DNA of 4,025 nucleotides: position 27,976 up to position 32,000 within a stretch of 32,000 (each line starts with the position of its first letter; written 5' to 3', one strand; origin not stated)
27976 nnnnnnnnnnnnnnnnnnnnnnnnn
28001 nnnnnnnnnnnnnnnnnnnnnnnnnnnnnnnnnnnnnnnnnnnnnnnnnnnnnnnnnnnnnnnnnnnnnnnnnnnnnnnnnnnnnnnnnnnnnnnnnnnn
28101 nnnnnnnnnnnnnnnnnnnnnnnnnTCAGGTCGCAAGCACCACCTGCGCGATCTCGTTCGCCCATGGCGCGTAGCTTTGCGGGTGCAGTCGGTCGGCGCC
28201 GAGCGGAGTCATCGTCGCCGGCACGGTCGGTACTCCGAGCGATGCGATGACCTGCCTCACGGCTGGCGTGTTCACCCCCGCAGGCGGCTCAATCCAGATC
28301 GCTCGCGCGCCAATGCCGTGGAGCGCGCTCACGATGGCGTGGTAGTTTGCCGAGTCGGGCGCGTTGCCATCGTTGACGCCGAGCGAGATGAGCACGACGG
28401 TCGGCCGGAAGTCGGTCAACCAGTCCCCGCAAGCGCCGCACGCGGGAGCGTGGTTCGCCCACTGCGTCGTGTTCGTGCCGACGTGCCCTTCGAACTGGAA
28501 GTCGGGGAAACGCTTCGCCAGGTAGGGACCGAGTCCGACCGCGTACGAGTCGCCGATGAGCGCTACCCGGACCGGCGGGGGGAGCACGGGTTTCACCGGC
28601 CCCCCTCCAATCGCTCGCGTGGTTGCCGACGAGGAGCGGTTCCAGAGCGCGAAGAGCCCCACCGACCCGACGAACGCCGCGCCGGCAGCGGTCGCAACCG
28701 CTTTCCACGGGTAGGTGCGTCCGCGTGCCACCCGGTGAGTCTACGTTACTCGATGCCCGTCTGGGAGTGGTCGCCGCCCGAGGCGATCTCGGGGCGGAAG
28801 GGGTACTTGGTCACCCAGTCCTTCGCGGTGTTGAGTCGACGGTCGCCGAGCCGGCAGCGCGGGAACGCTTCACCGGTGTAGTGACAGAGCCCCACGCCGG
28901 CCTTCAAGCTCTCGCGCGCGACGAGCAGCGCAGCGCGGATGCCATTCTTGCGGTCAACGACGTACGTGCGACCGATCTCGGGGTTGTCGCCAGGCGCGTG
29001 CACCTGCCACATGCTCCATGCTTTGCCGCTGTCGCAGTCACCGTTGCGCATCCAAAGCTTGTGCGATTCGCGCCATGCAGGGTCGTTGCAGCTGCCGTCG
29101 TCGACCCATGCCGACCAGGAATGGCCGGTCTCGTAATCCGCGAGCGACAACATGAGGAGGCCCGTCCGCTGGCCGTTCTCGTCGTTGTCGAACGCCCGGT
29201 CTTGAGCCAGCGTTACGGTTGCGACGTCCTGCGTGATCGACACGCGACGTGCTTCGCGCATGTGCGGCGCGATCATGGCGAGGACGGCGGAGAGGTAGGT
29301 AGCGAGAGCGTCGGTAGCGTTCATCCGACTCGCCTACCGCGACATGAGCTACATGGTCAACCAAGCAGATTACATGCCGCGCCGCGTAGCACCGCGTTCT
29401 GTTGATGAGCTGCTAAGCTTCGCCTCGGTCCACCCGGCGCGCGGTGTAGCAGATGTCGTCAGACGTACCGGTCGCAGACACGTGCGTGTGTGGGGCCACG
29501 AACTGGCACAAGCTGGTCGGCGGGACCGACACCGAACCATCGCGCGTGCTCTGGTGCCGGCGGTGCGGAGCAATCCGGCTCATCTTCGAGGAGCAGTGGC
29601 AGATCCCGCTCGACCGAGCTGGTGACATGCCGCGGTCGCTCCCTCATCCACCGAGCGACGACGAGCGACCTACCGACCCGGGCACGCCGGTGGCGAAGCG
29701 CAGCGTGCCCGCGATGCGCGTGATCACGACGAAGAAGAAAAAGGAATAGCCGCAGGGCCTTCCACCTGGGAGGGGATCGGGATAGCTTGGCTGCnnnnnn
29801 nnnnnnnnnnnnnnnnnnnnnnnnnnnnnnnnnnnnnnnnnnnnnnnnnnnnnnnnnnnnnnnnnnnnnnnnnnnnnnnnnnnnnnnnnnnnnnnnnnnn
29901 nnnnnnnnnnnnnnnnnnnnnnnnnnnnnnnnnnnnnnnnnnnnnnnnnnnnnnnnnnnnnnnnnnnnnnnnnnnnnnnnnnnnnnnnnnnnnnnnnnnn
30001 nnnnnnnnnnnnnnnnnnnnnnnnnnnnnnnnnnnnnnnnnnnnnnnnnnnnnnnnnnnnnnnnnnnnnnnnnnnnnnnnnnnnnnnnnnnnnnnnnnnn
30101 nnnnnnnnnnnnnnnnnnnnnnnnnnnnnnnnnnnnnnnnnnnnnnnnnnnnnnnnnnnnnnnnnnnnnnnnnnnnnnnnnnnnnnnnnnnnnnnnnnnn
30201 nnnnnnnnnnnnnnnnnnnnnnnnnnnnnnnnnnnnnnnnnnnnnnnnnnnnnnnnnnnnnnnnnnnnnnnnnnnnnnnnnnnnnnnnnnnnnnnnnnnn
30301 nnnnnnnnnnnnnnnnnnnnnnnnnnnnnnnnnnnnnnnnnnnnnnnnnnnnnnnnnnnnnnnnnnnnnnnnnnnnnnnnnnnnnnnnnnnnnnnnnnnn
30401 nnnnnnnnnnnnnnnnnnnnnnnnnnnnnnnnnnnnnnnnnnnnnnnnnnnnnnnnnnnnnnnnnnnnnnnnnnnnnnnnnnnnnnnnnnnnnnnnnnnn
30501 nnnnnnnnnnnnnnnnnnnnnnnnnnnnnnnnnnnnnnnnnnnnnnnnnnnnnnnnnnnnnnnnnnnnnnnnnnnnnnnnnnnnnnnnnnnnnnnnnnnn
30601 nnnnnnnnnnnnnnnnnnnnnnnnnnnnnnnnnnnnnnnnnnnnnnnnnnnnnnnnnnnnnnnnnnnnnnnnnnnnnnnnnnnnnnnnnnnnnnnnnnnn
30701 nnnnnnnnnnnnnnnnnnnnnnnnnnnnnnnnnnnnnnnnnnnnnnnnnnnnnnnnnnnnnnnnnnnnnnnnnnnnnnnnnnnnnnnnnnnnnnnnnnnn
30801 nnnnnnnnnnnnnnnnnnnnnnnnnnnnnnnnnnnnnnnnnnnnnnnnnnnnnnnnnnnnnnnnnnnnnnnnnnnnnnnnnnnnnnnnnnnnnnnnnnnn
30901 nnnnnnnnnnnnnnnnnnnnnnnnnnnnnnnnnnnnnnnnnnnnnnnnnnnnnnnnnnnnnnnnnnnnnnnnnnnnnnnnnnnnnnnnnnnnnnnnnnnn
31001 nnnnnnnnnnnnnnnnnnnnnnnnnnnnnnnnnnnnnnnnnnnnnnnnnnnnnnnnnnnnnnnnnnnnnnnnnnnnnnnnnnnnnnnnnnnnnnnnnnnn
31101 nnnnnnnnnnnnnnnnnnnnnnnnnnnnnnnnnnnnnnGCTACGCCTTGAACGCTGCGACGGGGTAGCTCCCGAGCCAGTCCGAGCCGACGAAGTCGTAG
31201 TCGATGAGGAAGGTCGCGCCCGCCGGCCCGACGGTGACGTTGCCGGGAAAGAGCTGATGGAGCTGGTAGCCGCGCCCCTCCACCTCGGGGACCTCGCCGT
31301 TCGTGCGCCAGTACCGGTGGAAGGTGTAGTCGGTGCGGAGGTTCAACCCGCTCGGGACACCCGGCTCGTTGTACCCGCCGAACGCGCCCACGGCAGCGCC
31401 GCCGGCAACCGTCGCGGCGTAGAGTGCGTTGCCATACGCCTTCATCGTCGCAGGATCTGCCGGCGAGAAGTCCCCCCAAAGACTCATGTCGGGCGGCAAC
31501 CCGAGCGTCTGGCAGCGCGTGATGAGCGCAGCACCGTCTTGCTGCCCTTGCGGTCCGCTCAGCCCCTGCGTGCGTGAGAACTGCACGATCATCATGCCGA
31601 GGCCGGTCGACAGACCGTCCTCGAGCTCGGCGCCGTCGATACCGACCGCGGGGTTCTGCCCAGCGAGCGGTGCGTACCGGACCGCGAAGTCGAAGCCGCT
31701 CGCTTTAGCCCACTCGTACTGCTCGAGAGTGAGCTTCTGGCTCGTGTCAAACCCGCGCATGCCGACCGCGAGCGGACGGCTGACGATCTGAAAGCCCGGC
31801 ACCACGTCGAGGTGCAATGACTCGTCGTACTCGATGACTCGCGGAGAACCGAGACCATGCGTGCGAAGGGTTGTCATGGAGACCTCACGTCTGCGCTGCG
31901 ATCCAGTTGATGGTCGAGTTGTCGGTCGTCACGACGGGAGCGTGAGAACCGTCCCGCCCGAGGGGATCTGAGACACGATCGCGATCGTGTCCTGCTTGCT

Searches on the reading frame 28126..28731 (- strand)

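Call 12: search_protein_families(library=pfam, max_evalue=0.01, proteins=[window:28126-28731:-])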
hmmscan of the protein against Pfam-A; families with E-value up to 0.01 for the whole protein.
window:28126-28731:- (201 aa): 3 families
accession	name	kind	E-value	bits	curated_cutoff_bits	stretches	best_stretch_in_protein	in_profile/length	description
PF13472.12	Lipase_GDSL_2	-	1.5e-06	29.3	32.9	1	59-182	2-123/178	GDSL-like Lipase/Acylhydrolase family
PF04311.20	DUF459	-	0.0026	17.6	27.2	0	55-125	1-75/197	Protein of unknown function (DUF459)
PF19040.6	SGNH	-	0.0063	16.7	27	1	53-153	23-154/248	SGNH domain (fused to AT3 domains)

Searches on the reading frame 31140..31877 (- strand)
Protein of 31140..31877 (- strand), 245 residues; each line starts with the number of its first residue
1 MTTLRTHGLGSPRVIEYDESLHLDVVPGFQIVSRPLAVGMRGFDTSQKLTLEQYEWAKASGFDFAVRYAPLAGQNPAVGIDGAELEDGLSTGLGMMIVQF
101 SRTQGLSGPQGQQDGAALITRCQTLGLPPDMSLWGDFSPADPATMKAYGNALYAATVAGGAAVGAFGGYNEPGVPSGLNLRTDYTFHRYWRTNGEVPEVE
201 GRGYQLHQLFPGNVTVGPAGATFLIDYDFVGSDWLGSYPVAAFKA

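Call 12: search_protein_families(library=pfam, max_evalue=0.01, proteins=[window:31140-31877:-])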
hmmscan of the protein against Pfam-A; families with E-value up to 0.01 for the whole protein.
window:31140-31877:- (245 aa): 1 family
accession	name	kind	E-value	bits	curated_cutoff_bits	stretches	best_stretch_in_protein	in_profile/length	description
PF08924.17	Rv2525c_GlyHyd-like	-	2.7e-06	28.1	27.2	1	57-228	3-196/198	Rv2525c-like, glycoside hydrolase-like domain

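Call 36: find_encoding_contigs(protein=window:31140-31877:-, flank=10000, max_places=2)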
Protein window:31140-31877:- (245 aa): 7 contigs read that carry it; 2 places shown.
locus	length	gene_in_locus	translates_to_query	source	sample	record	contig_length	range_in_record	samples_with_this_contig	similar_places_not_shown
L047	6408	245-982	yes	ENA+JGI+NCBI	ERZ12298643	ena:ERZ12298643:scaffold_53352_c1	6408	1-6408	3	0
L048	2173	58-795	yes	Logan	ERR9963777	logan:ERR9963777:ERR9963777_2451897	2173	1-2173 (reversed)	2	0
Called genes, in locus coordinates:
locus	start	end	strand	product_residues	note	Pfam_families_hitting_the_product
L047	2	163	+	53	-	?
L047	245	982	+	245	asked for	PF08924:Rv2525c_GlyHyd-like (weak)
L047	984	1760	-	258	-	-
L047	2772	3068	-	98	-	-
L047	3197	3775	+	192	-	-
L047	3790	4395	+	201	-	PF13472:Lipase_GDSL_2 (weak)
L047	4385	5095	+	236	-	-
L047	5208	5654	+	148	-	-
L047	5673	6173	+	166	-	-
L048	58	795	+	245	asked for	PF08924:Rv2525c_GlyHyd-like (weak)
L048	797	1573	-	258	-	-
